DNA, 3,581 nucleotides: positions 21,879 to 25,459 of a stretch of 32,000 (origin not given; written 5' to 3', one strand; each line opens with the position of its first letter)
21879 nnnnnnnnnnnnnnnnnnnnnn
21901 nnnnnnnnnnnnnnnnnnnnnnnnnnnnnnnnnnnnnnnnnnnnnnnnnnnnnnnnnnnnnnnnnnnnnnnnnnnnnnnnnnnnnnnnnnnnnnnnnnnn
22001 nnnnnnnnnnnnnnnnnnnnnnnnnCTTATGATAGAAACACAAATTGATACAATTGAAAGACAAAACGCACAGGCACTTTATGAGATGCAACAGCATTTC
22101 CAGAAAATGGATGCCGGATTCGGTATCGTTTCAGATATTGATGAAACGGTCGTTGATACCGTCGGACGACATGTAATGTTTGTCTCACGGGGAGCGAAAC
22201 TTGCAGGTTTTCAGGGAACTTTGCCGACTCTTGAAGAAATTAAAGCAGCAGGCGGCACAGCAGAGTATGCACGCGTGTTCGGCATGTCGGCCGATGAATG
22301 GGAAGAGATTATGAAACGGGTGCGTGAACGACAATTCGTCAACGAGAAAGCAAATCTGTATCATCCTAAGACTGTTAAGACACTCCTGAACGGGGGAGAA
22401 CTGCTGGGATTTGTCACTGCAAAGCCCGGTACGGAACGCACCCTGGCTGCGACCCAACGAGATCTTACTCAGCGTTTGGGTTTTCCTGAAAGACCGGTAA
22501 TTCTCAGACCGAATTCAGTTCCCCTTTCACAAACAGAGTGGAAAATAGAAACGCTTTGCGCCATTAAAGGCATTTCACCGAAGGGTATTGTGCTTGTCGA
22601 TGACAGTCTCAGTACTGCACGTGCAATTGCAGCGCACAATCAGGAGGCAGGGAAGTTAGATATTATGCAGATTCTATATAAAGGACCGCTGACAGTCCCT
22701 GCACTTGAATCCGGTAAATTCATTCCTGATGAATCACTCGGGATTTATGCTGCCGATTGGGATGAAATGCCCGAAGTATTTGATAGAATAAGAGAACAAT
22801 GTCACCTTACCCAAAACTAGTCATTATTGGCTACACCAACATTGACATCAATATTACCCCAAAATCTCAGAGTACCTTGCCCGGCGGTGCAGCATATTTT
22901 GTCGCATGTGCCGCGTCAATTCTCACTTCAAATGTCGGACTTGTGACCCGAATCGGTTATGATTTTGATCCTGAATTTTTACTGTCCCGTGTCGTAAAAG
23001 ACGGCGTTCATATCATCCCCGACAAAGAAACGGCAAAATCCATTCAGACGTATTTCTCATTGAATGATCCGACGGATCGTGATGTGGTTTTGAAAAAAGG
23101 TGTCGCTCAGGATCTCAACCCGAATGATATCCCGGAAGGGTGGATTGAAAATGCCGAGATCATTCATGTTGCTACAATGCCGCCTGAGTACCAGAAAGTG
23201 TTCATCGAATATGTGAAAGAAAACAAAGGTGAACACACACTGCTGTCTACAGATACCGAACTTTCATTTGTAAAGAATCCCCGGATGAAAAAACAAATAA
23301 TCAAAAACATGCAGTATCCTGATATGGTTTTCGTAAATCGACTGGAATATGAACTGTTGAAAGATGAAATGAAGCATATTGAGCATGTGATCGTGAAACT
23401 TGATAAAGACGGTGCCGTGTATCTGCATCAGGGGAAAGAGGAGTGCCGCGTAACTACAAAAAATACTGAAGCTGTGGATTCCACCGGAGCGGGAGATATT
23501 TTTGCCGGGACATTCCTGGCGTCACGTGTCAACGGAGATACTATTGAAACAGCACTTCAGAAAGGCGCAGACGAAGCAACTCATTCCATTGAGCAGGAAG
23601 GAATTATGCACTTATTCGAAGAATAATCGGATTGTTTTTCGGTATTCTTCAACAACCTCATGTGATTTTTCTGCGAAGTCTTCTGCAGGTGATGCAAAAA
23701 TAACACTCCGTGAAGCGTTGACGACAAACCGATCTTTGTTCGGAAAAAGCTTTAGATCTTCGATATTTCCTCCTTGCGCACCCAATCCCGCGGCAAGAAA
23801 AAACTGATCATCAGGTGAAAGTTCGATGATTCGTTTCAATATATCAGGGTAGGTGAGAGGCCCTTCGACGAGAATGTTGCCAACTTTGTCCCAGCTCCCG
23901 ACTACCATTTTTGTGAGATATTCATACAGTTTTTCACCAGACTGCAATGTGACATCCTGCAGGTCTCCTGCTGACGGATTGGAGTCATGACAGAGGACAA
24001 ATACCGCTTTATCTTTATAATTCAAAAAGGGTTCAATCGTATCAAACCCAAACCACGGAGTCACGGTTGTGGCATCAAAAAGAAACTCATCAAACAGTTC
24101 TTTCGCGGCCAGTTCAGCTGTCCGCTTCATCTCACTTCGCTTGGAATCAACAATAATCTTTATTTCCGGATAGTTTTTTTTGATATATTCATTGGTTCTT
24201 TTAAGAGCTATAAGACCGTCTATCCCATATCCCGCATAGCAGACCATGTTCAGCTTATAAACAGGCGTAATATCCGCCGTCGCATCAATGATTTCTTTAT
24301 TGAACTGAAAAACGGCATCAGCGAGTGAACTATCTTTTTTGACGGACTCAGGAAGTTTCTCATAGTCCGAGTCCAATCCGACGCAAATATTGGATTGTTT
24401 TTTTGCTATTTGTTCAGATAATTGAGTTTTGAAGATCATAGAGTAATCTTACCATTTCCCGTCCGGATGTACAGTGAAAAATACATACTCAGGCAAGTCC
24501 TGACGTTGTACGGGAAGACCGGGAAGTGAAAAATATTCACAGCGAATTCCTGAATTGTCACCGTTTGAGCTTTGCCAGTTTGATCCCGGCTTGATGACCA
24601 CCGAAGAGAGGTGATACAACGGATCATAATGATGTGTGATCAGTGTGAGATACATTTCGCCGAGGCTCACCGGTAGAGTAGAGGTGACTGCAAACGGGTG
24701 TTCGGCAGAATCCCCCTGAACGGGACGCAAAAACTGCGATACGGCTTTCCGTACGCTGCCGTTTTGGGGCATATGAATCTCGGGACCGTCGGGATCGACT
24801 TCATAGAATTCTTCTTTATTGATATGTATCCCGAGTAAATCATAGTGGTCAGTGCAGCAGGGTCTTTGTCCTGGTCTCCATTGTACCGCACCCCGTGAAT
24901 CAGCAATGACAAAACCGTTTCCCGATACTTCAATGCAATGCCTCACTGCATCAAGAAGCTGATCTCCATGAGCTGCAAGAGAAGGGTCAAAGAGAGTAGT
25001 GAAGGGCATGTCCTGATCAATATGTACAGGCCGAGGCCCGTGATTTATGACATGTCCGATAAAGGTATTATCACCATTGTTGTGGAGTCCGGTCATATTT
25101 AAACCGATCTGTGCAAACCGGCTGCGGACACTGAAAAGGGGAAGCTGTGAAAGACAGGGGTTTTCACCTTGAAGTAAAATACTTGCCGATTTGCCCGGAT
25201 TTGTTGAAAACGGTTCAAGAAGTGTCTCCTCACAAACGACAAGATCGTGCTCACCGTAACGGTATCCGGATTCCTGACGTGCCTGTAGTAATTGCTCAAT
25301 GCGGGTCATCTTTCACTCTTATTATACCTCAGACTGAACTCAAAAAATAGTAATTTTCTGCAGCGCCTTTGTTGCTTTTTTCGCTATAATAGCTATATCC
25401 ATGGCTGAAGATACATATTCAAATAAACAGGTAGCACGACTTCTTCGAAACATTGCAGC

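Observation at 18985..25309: Divergent operon pair resembling a bacterial URC-type pyrimidine-nucleoside breakdown and salvage cluster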

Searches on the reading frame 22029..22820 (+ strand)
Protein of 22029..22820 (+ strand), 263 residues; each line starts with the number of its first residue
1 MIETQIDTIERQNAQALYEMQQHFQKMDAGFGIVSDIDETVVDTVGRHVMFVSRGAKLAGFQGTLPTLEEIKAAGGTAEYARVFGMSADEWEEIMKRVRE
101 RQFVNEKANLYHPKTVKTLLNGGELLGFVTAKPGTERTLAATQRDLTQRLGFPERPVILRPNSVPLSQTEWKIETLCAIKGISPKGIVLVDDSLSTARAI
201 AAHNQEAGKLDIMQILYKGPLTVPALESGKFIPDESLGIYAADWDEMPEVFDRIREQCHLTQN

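Call 3: search_protein_families(library=pfam, proteins=[window:22029-22820:+], max_evalue=0.01)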
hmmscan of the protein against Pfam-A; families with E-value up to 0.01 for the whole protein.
window:22029-22820:+ (263 aa): 1 family
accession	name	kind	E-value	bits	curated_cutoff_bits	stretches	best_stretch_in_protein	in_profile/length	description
PF11625.14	DUF3253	-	0.0039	17.8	22.1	0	78-102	24-49/81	Protein of unknown function (DUF3253)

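Call 4: search_protein_families(library=ncbifam, proteins=[window:22029-22820:+], max_evalue=0.01)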
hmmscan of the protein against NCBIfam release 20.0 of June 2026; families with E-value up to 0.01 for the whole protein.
window:22029-22820:+ (263 aa): 0 families

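Call 16: search_protein_families(library=pfam, proteins=[window:22029-22820:+], max_evalue=1)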
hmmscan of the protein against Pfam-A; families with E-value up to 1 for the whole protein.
window:22029-22820:+ (263 aa): 4 families
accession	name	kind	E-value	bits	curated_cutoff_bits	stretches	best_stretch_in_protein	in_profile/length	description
PF11625.14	DUF3253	-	0.0039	17.8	22.1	0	78-102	24-49/81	Protein of unknown function (DUF3253)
PF09949.15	APP1_cat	-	0.034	14.5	27.1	0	31-44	1-14/154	Phosphatidate phosphatase APP1, catalytic domain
PF14164.11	YqzH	-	0.17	12.4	30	0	84-111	24-51/64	YqzH-like protein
PF08602.15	Mgr1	-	0.24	10.6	25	1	79-112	165-198/377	Mgr1-like, i-AAA protease complex subunit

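Call 41: search_solved_structures(query=A2, max_evalue=10, show_alignments=2)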
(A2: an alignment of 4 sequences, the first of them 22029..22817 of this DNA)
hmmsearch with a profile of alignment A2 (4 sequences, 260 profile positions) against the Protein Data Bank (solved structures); distinct sequences matched with E-value up to 10: 0.

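Call 64: search_protein_families(library=padloc, proteins=[window:22029-22820:+], max_evalue=0.001)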
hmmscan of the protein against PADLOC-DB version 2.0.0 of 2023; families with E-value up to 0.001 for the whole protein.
window:22029-22820:+ (263 aa): 0 families

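Call 88: search_protein_families(library=pfam, alignment_id=A2, max_evalue=10)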
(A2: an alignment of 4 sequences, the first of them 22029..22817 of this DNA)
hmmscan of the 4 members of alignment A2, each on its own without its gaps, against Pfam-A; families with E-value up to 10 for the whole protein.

A. member 1, window:22029-22817:+ (263 aa): 4 families
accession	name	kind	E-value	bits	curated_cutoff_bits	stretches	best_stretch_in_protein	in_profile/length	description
PF11625.14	DUF3253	-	0.0039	17.8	22.1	2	78-102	24-49/81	Protein of unknown function (DUF3253)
PF09949.15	APP1_cat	-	0.034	14.5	27.1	1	31-44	1-14/154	Phosphatidate phosphatase APP1, catalytic domain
PF14164.11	YqzH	-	0.17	12.4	30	1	84-111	24-51/64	YqzH-like protein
PF08602.15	Mgr1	-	0.24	10.6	25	1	79-112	165-198/377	Mgr1-like, i-AAA protease complex subunit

B. families by the number of members that match (of 4 scanned): 9 families
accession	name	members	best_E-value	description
PF09949.15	APP1_cat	3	0.0023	Phosphatidate phosphatase APP1, catalytic domain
PF15609.12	PRTase_2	1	0.0032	Phosphoribosyl transferase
PF11625.14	DUF3253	1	0.0039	Protein of unknown function (DUF3253)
PF13419.12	HAD_2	1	0.0086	Haloacid dehalogenase-like hydrolase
PF00702.32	Hydrolase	1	0.036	haloacid dehalogenase-like hydrolase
PF11536.14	DUF3226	1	0.1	Protein of unknown function (DUF3226)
PF03767.20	Acid_phosphat_B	1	0.11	HAD superfamily, subfamily IIIB (Acid phosphatase)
PF14164.11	YqzH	1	0.17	YqzH-like protein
PF08602.15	Mgr1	1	0.24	Mgr1-like, i-AAA protease complex subunit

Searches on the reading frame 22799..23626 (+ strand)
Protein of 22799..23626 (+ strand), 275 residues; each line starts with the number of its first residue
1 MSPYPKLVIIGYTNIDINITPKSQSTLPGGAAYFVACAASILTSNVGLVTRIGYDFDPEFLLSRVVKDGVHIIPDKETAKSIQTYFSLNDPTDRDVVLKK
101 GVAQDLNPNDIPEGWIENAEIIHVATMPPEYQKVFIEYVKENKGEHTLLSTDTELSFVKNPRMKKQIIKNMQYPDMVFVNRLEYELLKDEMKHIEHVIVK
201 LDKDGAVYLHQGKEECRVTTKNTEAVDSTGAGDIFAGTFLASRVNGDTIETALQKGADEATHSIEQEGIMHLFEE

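Call 3: search_protein_families(library=pfam, proteins=[window:22799-23626:+], max_evalue=0.01)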
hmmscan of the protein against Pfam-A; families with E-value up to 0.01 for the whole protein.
window:22799-23626:+ (275 aa): 1 family
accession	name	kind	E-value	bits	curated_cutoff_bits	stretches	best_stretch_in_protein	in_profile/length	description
PF00294.29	PfkB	-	1.8e-32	113.3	25.8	1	6-270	3-296/302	pfkB family carbohydrate kinase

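Call 4: search_protein_families(library=ncbifam, proteins=[window:22799-23626:+], max_evalue=0.01)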
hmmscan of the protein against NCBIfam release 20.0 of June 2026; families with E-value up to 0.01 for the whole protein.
window:22799-23626:+ (275 aa): 22 families
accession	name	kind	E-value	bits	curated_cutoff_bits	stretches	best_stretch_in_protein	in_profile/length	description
NF053626.1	RibKinHalex1628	equivalog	2.4e-19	69.9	330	1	22-256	31-265/293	ATP-dependent ribose-1-phosphate kinase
TIGR02152.1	D_ribokin_bact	equivalog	4.1e-18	65.8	299.65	1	22-268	28-285/298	ribokinase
TIGR04382.1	myo_inos_iolC_N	equivalog_domain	5.9e-15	55.3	300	1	29-264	34-290/309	5-dehydro-2-deoxygluconokinase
NF007321.0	PRK09813.1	equivalog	1.7e-13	50.6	247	1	8-267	5-258/261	fructoselysine 6-kinase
NF049991.1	TagKinase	equivalog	3e-13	49.3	420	1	29-270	42-302/321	tagatose kinase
NF041332.1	KDG_KDGal_kin_Halo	equivalog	8.3e-12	45.2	440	1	193-261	222-289/320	bifunctional 2-dehydro-3-deoxygluconokinase/2-dehydro-3-deoxygalactonokinase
NF040938.1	KDG_KDGal_kin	equivalog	9.2e-11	41.4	400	1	38-264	39-284/305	bifunctional 2-dehydro-3-deoxygluconokinase/2-dehydro-3-deoxygalactonokinase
NF006957.1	PRK09434.1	equivalog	1.3e-10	41.3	450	1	26-249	24-266/302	fructokinase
NF041164.1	NucKinThplmales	equivalog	5.8e-09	35.6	450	1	120-267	126-275/295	nucleoside kinase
NF008353.0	PRK11142.1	equivalog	2.5e-08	33.8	341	1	192-268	213-288/307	ribokinase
NF041134.1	R1P_kin_Thcocales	equivalog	4.2e-08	32.9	500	1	26-257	34-256/291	ADP-dependent ribose-1-phosphate kinase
NF052444.1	DhDoxglucKinKdgK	equivalog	5.3e-08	32.6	400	1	191-269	217-295/303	2-dehydro-3-deoxygluconokinase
TIGR03168.1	1-PFK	subfamily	2.7e-07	29.8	216.4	1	192-268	211-286/305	hexose kinase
TIGR02198.1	rfaE_dom_I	equivalog_domain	4.4e-07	29.3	345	1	190-261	223-294/315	D-glycero-beta-D-manno-heptose-7-phosphate kinase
TIGR03828.1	pfkB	equivalog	4.8e-07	29.1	292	1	192-268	211-286/305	1-phosphofructokinase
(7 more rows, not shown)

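Call 64: search_protein_families(library=padloc, proteins=[window:22799-23626:+], max_evalue=0.001)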
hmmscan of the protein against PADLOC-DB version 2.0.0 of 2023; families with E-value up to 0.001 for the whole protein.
window:22799-23626:+ (275 aa): 0 families

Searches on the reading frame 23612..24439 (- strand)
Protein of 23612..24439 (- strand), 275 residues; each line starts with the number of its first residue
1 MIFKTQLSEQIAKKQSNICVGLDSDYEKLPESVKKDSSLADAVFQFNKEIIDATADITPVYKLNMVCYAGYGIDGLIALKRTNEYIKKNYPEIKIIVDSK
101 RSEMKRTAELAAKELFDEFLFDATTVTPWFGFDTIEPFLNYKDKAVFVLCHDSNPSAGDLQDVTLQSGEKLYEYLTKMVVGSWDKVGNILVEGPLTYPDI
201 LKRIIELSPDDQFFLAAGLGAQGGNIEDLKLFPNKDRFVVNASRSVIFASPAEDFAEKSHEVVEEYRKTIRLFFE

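Call 3: search_protein_families(library=pfam, proteins=[window:23612-24439:-], max_evalue=0.01)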
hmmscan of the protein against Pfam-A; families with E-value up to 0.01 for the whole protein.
window:23612-24439:- (275 aa): 1 family
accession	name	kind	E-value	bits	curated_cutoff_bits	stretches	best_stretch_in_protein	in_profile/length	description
PF00215.30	OMPdecase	-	4.5e-10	40.2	27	1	16-224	1-188/221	Orotidine 5'-phosphate decarboxylase / HUMPS family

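Call 4: search_protein_families(library=ncbifam, proteins=[window:23612-24439:-], max_evalue=0.01)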
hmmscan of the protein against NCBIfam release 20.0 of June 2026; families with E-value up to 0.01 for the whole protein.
window:23612-24439:- (275 aa): 2 families
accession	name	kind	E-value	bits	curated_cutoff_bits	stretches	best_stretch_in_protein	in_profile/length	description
TIGR02127.1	pyrF_sub2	equivalog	1.8e-55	187.9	110.6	1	3-258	1-259/261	orotidine-5'-phosphate decarboxylase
NF004034.0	PRK05500.1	equivalog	8.8e-37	126.8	656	1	1-229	1-221/478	bifunctional orotidine-5'-phosphate decarboxylase/orotate phosphoribosyltransferase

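Call 64: search_protein_families(library=padloc, proteins=[window:23612-24439:-], max_evalue=0.001)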
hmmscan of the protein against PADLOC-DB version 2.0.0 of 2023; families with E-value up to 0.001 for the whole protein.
window:23612-24439:- (275 aa): 0 families

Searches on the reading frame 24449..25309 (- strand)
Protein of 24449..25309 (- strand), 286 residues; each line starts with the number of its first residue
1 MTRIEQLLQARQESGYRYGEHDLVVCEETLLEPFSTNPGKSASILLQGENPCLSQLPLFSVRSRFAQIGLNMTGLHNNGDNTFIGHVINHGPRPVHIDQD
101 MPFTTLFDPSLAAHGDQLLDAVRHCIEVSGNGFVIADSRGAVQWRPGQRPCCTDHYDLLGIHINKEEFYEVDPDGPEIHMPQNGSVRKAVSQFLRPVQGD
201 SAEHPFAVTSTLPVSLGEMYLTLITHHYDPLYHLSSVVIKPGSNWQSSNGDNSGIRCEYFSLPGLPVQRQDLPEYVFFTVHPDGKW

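Call 3: search_protein_families(library=pfam, proteins=[window:24449-25309:-], max_evalue=0.01)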
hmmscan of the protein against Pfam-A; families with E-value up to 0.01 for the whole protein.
window:24449-25309:- (286 aa): 0 families

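Call 4: search_protein_families(library=ncbifam, proteins=[window:24449-25309:-], max_evalue=0.01)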
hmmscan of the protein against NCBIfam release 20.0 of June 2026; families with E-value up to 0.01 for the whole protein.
window:24449-25309:- (286 aa): 0 families

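Call 16: search_protein_families(library=pfam, proteins=[window:24449-25309:-], max_evalue=1)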
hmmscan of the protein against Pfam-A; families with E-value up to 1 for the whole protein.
window:24449-25309:- (286 aa): 0 families

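Call 42: search_solved_structures(query=A3, max_evalue=10, show_alignments=2)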
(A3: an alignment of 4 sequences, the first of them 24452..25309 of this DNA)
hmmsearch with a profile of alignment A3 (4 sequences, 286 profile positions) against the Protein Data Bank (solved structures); distinct sequences matched with E-value up to 10: 0.

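Call 43: find_homologous_proteins(query=A3, max_evalue=0.001)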
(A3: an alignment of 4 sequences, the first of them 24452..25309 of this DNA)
Query A3 (4 sequences) (286 aa, profile of the alignment): 9 proteins with E <= 0.001 among 4061 candidates.
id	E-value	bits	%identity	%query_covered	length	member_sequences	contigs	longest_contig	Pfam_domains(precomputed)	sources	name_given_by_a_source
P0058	1.8e-153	528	75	100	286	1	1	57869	-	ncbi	-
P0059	3.1e-148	511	96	100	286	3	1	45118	-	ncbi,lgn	-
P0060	3.1e-140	485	78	100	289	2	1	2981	-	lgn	-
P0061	1.7e-137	476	85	100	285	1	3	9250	-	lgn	-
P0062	5.0e-137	474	75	100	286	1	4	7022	-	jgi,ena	-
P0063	2.6e-130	452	70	100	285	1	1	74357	-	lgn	-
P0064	2.9e-119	416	33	85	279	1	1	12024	-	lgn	-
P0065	7.4e-92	326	85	65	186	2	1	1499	-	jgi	jgi:hypothetical protein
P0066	2.1e-84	302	53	81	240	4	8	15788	-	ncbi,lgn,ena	-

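Call 52: predict_structure(alignment_id=A5)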
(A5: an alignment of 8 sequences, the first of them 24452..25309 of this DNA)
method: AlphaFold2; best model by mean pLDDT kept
length: 286 residues; sequences in the alignment: 8
mean_pLDDT: 67.5   pTM: 0.70
mean pLDDT of the five models: 67.5, 52.8, 48.2, 40.2, 38.2
residues with pLDDT >= 90: 8; 70-90: 146; 50-70: 74; < 50: 58
segments of 3 or more residues with pLDDT < 50: 1-27, 49-61, 239-250
pLDDT, mean of each block of 10 residues (from residue 1): 35 32 43 71 60 38 62 65 71 81 56 83 70 84 87 81 86 84 70 83 85 73 71 55 35 69 83 86 56
secondary structure, 60 per line:
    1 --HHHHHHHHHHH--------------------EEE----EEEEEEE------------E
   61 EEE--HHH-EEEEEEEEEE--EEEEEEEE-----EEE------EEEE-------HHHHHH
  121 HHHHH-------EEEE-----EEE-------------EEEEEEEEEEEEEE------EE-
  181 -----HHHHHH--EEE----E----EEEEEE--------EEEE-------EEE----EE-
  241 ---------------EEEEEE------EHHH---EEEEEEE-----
elements in order: H3-13 E34-36 E41-47 E60-63 E70-79 E82-89 E95-97 E104-107 H115-125 E133-136 E142-144 E158-171 H186-191 E194-196 E206-211 E220-223 E231-233 E256-261 E275-281

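Call 59: fold_search(model_id=the predicted structure, library=pdb)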
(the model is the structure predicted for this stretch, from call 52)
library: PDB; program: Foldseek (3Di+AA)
matches with E <= 10: 1324; with E <= 0.001: 0
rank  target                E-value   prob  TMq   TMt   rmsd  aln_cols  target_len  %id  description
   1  7ouv_A                5.1e-02  0.14  0.13  0.18  17.5       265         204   10  Crystal structure of human filamin C domains 14-15 cardiovascular disease causing mutation S1624L (released 2022-06-22)
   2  8rz0_D                6.0e-02  0.14  0.19  0.21  18.0       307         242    7  Synthetic immunogen RH5-34EM bound to monoclonal antibody R5.016 (released 2024-07-17)
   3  1vyq_B                7.1e-02  0.95  0.22  0.41  13.5       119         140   13  Novel inhibitors of Plasmodium Falciparum dUTPase provide a platform for anti-malarial drug design (released 2005-05-26)
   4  6dsi                  7.9e-02  0.12  0.17  0.20  16.5       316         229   10  Anti recombinant prolactin receptor scFv (released 2019-06-19)
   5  7ouu_B                8.7e-02  0.12  0.16  0.21  17.2       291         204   11  Crystal structure of human filamin C domains 14-15 (released 2022-06-22)
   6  2okb_A                9.2e-02  0.99  0.22  0.49   4.5        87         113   13  High Resolution Crystal Structures of Vaccinia Virus dUTPase (released 2007-05-01)
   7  8c8i_B                1.1e-01  0.97  0.24  0.48   9.2       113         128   11  Human dUTPase in complex with a potent proteinaceous inhibitor (Stl) (released 2024-05-01)
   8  7ouv_B                1.2e-01  0.09  0.14  0.19  17.2       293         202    8  Crystal structure of human filamin C domains 14-15 cardiovascular disease causing mutation S1624L (released 2022-06-22)
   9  2y8c_A                1.3e-01  0.87  0.22  0.40  11.7       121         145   10  Plasmodium falciparum dUTPase in complex with a trityl ligand (released 2012-03-07)
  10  3t64_A                1.4e-01  0.89  0.22  0.38  13.1       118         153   13  5'-Diphenyl Nucleoside Inhibitors of Plasmodium falciparum dUTPase (released 2012-08-29)
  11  8p8o_B                1.5e-01  0.97  0.24  0.49   6.8       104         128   17  M. tuberculosis dUTPase - Stl1-159 (StlNT) complex structure (released 2024-11-27)
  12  8qld_B                1.5e-01  0.97  0.24  0.49   5.9       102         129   18  Bacteriophage T5 dUTPase mutant with loop deletion (30-35 aa) (released 2024-01-17)
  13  8p8o_C                1.6e-01  0.97  0.25  0.49  10.9       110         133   18  M. tuberculosis dUTPase - Stl1-159 (StlNT) complex structure (released 2024-11-27)
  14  1q5h_C                1.7e-01  0.75  0.24  0.44  12.2       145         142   10  Human dUTP Pyrophosphatase complex with dUDP (released 2003-08-19)
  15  2we1                  1.8e-01  0.97  0.24  0.27   4.8       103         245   16  EBV dUTPase mutant Asp131Asn with bound dUMP (released 2009-07-07)
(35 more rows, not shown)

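Call 64: search_protein_families(library=padloc, proteins=[window:24449-25309:-], max_evalue=0.001)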
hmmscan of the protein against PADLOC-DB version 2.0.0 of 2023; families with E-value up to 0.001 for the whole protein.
window:24449-25309:- (286 aa): 0 families
